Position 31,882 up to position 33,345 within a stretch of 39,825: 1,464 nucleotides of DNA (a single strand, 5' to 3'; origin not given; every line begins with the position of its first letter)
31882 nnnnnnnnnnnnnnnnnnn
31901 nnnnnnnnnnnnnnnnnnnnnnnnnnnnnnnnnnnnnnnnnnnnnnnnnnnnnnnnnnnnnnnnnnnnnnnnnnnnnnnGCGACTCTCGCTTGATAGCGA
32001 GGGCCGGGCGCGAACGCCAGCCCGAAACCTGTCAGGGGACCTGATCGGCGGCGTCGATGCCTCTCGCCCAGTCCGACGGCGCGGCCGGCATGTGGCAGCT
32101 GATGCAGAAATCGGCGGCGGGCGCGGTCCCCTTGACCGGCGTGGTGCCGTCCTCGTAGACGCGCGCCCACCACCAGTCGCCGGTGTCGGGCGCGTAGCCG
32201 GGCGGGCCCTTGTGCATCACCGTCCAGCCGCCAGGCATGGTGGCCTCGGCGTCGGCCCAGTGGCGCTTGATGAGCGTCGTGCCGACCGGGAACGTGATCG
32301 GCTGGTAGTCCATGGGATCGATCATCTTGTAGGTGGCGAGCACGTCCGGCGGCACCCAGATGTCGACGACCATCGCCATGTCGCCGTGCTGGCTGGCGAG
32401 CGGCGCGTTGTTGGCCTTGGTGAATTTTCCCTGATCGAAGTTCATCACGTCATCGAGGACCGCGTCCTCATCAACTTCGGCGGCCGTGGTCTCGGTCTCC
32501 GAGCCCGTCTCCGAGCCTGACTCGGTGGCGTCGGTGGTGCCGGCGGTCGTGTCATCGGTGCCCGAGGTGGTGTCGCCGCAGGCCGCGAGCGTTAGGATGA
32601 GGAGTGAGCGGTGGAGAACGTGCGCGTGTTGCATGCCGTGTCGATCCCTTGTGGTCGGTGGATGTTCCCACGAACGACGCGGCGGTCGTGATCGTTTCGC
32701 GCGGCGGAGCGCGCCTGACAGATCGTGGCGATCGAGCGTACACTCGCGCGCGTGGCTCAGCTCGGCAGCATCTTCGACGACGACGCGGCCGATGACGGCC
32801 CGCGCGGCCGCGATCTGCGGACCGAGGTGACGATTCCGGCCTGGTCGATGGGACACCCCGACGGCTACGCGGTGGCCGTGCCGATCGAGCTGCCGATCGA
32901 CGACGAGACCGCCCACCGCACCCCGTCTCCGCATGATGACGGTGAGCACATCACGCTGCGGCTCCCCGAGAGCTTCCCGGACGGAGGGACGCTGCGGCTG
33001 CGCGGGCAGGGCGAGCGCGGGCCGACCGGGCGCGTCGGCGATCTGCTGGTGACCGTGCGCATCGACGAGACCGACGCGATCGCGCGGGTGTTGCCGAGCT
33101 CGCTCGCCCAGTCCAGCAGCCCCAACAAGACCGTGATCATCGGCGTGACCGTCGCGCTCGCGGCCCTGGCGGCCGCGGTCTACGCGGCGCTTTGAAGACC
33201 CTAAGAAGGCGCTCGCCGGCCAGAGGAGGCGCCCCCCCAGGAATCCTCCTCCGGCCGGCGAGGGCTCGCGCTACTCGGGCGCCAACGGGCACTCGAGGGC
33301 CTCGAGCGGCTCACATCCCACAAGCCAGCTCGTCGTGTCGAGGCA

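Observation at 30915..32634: Cytochrome P460-like lipoprotein and a CxxCH membrane protein placed directly upstream of the MNIO cluster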

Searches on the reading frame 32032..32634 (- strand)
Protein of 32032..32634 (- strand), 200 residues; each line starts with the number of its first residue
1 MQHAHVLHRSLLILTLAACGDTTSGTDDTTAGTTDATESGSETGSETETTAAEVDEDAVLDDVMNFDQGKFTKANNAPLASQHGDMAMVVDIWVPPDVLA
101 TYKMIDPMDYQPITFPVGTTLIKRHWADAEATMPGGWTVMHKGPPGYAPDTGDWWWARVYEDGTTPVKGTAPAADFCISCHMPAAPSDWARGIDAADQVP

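Call 4: search_protein_families(library=pfam, proteins=[window:32032-32634:-], max_evalue=0.1)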
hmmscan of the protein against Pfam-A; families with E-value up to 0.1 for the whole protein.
window:32032-32634:- (200 aa): 2 families
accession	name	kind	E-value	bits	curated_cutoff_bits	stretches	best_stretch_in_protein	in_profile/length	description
PF16694.10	Cytochrome_P460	-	2.8e-08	34.6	27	1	86-189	19-122/125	Cytochrome P460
PF12079.13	DUF3558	-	0.091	13.2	34.1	0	14-54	1-43/173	Protein of unknown function (DUF3558)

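Call 5: search_protein_families(library=ncbifam, proteins=[window:32032-32634:-], max_evalue=0.1)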
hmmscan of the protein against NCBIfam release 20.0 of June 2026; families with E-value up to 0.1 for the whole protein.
window:32032-32634:- (200 aa): 3 families
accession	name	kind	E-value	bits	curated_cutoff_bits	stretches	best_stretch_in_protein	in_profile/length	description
NF001265.0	PRK00227.1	equivalog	0.012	13.8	799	1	78-140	449-508/693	[protein-PII] uridylyltransferase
NF053527.1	lipo_Cory_WKLS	subfamily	0.019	14.9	105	1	12-53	9-52/166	WKL family lipoprotein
NF052551.1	EnvBioLpgNMYCTU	equivalog_domain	0.019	14.3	250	1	9-61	10-62/227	envelope biogenesis lipoprotein LpqN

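Call 6: search_solved_structures(query=window:32032-32634:-, max_evalue=10, show_alignments=3)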
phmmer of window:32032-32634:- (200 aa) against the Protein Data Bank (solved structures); distinct sequences matched with E-value up to 10: 3.
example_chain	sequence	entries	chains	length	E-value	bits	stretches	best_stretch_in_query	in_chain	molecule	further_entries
7ead_A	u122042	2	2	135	0.27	14.2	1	112-190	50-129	Cytochrome_P460 domain-containing protein | Probable cytochrome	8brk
9hrk_A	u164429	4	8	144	0.33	13.9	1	115-189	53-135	Cytochrome P460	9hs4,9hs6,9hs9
6hiu_B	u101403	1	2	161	0.4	13.6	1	115-189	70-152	Cytochrome P460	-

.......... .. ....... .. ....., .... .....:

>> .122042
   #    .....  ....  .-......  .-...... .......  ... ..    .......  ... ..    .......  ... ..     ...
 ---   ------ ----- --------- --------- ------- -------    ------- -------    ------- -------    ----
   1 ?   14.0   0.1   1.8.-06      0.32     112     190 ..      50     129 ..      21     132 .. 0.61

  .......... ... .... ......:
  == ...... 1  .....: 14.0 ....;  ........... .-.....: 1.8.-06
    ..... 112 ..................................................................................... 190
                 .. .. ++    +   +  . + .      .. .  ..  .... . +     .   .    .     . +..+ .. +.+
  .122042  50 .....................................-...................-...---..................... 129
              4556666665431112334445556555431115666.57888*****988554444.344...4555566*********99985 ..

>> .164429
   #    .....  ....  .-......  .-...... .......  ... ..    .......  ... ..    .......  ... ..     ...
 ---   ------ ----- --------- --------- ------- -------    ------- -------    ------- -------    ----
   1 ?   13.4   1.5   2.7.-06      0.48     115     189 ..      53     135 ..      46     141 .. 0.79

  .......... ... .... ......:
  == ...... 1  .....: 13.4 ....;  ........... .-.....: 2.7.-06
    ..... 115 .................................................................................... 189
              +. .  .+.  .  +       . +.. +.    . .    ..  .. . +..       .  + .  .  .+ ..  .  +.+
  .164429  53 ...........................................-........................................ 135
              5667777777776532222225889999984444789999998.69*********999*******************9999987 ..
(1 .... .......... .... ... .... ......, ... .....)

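Call 19: find_homologous_proteins(query=window:32032-32634:-)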
Query window:32032-32634:- (200 aa): 4 proteins with E <= 0.001 among 386 candidates.
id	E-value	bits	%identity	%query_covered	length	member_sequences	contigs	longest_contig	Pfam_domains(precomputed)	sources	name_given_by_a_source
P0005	1.1e-131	455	100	100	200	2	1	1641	PF16694.11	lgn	-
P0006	1.3e-49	187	50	96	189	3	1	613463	PF16694.11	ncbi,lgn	-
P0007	9.8e-7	47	28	88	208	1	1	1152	PF16694.11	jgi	jgi:hypothetical protein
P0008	1.1e-5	43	32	87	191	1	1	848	PF16694.11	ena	-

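Call 20: find_encoding_contigs(protein=P0006, flank=10000, max_places=3)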
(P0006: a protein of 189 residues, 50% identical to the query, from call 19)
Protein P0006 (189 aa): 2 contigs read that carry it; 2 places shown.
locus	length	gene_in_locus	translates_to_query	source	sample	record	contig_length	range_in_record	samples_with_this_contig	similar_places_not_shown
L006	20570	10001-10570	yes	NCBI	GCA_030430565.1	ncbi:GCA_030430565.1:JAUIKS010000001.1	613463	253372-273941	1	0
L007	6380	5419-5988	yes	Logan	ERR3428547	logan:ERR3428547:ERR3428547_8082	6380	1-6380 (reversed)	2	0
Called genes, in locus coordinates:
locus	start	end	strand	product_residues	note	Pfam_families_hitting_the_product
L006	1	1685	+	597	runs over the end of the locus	PF10092:DUF2330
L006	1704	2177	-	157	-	PF00210:Ferritin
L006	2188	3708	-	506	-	PF02661:Fic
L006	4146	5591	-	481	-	-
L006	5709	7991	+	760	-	PF07721:TPR_4 (faint), PF14559:TPR_19 (faint)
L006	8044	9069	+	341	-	-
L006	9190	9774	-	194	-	-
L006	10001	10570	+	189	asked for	PF16694:Cytochrome_P460 (weak)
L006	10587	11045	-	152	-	-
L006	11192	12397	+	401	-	-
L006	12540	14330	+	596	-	-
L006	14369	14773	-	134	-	-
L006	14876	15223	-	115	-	-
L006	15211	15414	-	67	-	-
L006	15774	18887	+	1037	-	PF00069:Pkinase, PF07714:PK_Tyr_Ser-Thr, PF13424:TPR_12, PF17874:TPR_MalT, PF24885:TPR_NPHP3, PF13424:TPR_12, PF24885:TPR_NPHP3, PF13374:TPR_10, +8 more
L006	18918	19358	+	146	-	PF10604:Polyketide_cyc2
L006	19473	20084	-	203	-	-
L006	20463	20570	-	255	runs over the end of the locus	PF00535:Glycos_transf_2, PF13641:Glyco_tranf_2_3 (weak)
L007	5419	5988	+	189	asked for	PF16694:Cytochrome_P460 (weak)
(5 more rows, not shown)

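Call 21: find_encoding_contigs(protein=P0007, flank=10000, max_places=2)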
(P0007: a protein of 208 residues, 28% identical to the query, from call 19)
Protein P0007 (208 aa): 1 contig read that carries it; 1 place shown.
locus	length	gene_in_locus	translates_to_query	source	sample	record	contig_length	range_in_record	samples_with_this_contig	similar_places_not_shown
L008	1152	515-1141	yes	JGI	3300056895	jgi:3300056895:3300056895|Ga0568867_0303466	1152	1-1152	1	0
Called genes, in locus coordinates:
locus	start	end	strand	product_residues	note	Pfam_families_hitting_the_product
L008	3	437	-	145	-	?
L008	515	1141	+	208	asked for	PF16694:Cytochrome_P460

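Call 73: search_solved_structures(query=A5, max_evalue=1, show_alignments=5)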
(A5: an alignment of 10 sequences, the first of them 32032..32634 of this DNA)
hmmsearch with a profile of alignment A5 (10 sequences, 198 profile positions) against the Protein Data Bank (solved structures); distinct sequences matched with E-value up to 1: 13.
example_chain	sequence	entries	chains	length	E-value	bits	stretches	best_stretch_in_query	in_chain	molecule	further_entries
9hrk_A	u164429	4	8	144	6.7e-06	29.3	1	110-192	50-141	Cytochrome P460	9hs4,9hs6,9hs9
6hiu_B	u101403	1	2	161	8.5e-06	28.9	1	110-192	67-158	Cytochrome P460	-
7ead_A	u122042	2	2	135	0.00022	24.3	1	88-187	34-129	Cytochrome_P460 domain-containing protein | Probable cytochrome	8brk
1jni_A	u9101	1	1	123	0.017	18.1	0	168-186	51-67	DIHEME CYTOCHROME C NAPB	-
8gar_A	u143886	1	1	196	0.022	17.8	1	102-187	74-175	Cytochrome P460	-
2je2_A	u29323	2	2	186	0.023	17.7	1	102-187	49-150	CYTOCHROME P460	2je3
5us7_A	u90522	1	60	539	0.78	12.7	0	85-122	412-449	VP2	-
7lnk_A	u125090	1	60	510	0.83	12.6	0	73-122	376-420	Capsid protein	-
6c23_A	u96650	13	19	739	0.84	12.6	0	15-78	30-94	Polycomb protein SUZ12 | SUZ12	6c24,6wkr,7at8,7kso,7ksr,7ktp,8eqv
6e0y_A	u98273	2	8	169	0.89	12.5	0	102-187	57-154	Cytochrome P460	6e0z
6amg_A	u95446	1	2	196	0.9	12.5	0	102-187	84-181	Cytochrome P460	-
9dch_B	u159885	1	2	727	0.92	12.5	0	15-78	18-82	Polycomb protein SUZ12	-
5us9_A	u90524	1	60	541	0.97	12.4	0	85-122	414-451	Capsid protein VP2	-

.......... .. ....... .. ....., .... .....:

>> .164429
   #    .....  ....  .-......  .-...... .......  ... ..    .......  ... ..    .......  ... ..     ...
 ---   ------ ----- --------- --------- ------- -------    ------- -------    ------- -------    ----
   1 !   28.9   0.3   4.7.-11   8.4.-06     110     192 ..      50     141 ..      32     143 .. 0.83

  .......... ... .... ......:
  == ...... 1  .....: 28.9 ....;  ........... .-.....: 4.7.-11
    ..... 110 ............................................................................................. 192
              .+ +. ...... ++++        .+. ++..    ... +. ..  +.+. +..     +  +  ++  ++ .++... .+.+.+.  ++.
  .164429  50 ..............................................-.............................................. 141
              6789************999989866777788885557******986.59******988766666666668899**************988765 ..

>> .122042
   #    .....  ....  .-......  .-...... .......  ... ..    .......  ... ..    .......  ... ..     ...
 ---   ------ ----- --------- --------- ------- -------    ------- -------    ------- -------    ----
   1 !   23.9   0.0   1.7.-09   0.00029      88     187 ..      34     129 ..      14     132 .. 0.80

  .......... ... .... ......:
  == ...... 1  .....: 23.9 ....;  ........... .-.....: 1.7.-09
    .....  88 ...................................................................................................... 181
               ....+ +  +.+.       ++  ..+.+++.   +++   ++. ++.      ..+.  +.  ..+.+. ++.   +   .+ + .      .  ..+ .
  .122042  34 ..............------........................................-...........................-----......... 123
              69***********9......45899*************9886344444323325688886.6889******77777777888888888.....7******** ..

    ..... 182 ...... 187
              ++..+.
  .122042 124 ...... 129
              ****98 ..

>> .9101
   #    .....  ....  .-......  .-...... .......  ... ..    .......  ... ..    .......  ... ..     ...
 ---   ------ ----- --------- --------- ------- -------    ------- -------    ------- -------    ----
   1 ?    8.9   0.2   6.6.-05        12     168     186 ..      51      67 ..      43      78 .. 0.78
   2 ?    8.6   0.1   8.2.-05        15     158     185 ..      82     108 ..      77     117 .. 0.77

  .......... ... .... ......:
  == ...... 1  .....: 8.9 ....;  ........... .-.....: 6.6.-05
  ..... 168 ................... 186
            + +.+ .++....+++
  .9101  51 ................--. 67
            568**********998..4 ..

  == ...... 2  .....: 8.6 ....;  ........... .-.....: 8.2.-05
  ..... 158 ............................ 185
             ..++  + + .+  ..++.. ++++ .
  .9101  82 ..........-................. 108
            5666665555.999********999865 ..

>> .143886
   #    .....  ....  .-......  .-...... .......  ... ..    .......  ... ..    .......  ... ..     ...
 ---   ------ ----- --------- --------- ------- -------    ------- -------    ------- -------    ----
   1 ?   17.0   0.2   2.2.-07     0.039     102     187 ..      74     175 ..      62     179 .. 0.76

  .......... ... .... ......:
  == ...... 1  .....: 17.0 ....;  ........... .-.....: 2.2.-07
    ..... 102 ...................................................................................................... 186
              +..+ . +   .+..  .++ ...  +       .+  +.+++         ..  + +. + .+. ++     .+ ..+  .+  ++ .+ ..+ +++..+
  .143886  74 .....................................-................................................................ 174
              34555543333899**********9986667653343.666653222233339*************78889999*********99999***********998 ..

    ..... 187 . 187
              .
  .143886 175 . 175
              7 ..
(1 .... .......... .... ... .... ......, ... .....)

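Call 85: find_related_loci(query=A6, collection=metagenome_contigs, flank=8000)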
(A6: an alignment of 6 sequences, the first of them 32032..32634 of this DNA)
Query A6 (200 aa) in metagenome_contigs; peptide patterns used: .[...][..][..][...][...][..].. (x = any residue, [..] = any of these).
77 stretches matched a pattern; 11 encode a relative of the query (tblastn E <= 1e-3); 11 distinct loci.
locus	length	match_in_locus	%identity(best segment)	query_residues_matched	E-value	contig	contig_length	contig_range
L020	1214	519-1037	34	26-200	2e-23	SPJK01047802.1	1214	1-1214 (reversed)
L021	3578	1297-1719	38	51-198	2e-22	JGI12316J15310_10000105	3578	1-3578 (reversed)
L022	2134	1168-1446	37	98-189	1e-10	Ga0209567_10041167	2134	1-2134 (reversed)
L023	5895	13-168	45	138-189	7e-10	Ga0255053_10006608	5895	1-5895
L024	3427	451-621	43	133-189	2e-9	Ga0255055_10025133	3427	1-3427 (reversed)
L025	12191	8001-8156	43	138-189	2e-9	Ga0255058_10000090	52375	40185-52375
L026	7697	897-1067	43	133-189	3e-9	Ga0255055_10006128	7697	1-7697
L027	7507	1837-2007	43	133-189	3e-9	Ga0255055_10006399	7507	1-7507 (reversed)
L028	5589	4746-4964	37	115-189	4e-9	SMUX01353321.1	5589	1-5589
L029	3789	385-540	43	138-189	5e-9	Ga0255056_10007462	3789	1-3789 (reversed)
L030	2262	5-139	42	146-189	4e-8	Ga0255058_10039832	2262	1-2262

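Call 90: search_protein_families(library=ncbifam, proteins=[L021:1123-1725:+], max_evalue=0.01)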
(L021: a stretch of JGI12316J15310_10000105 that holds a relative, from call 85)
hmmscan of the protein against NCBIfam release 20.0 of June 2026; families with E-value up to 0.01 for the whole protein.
L021:1123-1725:+ (200 aa): 0 families

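Call 91: search_protein_families(library=pfam, proteins=[L021:1123-1725:+, L006:9190-9774:-], max_evalue=0.01)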
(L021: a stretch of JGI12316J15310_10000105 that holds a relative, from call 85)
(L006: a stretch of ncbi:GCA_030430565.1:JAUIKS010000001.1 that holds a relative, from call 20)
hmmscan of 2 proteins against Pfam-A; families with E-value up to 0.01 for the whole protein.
L021:1123-1725:+ (200 aa): 2 families
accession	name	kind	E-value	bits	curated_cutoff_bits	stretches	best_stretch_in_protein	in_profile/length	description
PF16694.10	Cytochrome_P460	-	3.4e-08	34.4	27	1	72-192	2-124/125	Cytochrome P460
PF24381.1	DUF7537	-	0.0055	16.7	31.7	1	6-54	5-53/258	Family of unknown function (DUF7537)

L006:9190-9774:- (194 aa): 1 family
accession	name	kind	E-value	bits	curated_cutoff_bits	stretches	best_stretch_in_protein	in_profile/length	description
PF16694.10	Cytochrome_P460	-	2.8e-05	24.9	27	1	79-182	4-116/125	Cytochrome P460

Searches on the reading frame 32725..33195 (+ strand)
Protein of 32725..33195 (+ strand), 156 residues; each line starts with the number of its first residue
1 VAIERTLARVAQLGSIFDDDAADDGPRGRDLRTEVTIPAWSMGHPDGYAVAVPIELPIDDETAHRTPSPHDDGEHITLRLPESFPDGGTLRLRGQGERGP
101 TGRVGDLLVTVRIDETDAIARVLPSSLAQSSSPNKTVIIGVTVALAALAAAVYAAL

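Call 4: search_protein_families(library=pfam, proteins=[window:32725-33195:+], max_evalue=0.1)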
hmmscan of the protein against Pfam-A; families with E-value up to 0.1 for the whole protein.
window:32725-33195:+ (156 aa): 2 families
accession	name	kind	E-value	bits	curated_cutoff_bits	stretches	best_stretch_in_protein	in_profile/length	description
PF01556.23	DnaJ_C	-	1.4e-05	25.6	26.6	1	70-117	28-76/152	DnaJ C terminal domain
PF22852.1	SoxE_N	-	0.027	14.7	27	1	132-154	5-27/48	Sulfocyanin, N-terminal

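Call 5: search_protein_families(library=ncbifam, proteins=[window:32725-33195:+], max_evalue=0.1)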
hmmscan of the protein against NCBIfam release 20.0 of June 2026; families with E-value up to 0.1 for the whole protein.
window:32725-33195:+ (156 aa): 9 families
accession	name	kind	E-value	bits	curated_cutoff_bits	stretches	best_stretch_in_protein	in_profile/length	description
NF010872.0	PRK14279.1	equivalog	2.2e-06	27.1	556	1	75-121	243-290/394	molecular chaperone DnaJ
TIGR02349.1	DnaJ_bact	equivalog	3.2e-05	23.5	377.2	1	74-145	216-288/354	molecular chaperone DnaJ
NF010894.0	PRK14301.1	equivalog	0.00015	20.8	548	1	74-121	213-261/373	chaperone protein DnaJ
NF010892.0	PRK14299.1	equivalog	0.0003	20.1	392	1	71-148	153-225/291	chaperone protein DnaJ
NF008035.0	PRK10767.1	subfamily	0.0016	17.5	338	1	74-122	210-259/374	molecular chaperone DnaJ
NF010885.0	PRK14292.1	equivalog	0.0029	16.6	585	1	73-119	212-257/371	chaperone protein DnaJ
NF010871.0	PRK14278.1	equivalog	0.0032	16.4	502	1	75-148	213-287/378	molecular chaperone DnaJ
NF010874.0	PRK14281.1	equivalog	0.013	14.6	619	1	76-148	237-310/397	chaperone protein DnaJ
NF007618.0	PRK10266.1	equivalog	0.022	14.2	403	1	26-114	115-199/306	curved DNA-binding protein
